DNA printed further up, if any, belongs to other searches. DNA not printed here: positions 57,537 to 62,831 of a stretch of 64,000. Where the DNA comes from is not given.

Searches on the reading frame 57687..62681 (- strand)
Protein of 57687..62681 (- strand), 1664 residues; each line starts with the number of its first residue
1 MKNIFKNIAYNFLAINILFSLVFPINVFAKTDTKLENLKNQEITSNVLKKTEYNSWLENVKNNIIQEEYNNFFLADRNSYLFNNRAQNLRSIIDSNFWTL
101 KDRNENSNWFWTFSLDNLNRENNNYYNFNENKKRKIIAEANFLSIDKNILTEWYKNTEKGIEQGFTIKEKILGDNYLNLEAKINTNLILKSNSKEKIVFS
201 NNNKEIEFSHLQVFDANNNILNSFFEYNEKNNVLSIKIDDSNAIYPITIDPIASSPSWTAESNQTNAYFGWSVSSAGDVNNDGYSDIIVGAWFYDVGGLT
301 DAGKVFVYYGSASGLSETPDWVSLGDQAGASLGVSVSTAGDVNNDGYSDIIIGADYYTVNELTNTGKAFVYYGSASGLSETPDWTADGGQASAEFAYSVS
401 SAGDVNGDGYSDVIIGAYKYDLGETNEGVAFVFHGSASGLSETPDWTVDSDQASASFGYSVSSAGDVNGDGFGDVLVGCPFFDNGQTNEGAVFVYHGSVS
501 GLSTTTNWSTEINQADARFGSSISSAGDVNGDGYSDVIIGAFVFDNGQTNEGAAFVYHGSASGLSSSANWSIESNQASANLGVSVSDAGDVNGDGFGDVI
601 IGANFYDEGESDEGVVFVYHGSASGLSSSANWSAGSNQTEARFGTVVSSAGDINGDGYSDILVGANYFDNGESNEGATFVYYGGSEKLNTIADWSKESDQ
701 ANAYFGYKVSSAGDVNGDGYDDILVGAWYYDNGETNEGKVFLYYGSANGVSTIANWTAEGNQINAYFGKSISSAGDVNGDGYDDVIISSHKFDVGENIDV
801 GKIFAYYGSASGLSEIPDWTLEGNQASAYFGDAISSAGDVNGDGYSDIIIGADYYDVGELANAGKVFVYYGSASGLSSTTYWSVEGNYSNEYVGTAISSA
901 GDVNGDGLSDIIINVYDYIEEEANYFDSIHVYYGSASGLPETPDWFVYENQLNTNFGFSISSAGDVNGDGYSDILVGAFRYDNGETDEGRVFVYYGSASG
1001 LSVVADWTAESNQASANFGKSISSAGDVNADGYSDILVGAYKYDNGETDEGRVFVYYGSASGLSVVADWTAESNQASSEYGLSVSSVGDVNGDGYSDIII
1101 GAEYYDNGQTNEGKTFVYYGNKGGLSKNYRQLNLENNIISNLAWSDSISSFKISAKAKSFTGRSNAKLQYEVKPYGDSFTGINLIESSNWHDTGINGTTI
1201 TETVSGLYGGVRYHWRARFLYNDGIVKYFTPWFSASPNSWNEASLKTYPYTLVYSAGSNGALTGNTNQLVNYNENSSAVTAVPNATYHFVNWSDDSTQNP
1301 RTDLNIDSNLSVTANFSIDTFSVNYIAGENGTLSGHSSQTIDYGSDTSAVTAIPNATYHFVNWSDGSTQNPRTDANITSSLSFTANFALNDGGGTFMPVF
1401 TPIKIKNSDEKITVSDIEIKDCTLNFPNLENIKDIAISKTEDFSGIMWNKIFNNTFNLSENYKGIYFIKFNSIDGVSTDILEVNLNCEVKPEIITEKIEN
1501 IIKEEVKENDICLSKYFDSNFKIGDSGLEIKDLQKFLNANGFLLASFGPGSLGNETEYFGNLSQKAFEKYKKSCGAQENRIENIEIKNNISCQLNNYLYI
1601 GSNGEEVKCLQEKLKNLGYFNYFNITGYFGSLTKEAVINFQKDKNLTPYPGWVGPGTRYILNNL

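Call 21: search_protein_families(library=pfam, proteins=[window:57687-62681:-], max_evalue=0.00001)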
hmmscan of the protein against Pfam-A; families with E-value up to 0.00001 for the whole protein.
window:57687-62681:- (1664 aa): 5 families
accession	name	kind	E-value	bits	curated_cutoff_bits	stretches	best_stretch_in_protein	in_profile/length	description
PF01839.29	FG-GAP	-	1.9e-101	331.2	22.1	11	457-495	1-37/37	FG-GAP repeat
PF13517.12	FG-GAP_3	-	1.3e-34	119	26.9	1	714-786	1-60/61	FG-GAP-like repeat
PF18998.6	Flg_new_2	-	7.6e-21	74.3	23.6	2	1322-1390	2-72/73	Divergent InlB B-repeat domain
PF01471.23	PG_binding_1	-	6.6e-16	58.7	23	1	1603-1661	1-57/57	Putative peptidoglycan binding domain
PF14312.12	FG-GAP_2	-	5.7e-10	39.7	23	0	259-308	8-49/49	FG-GAP repeat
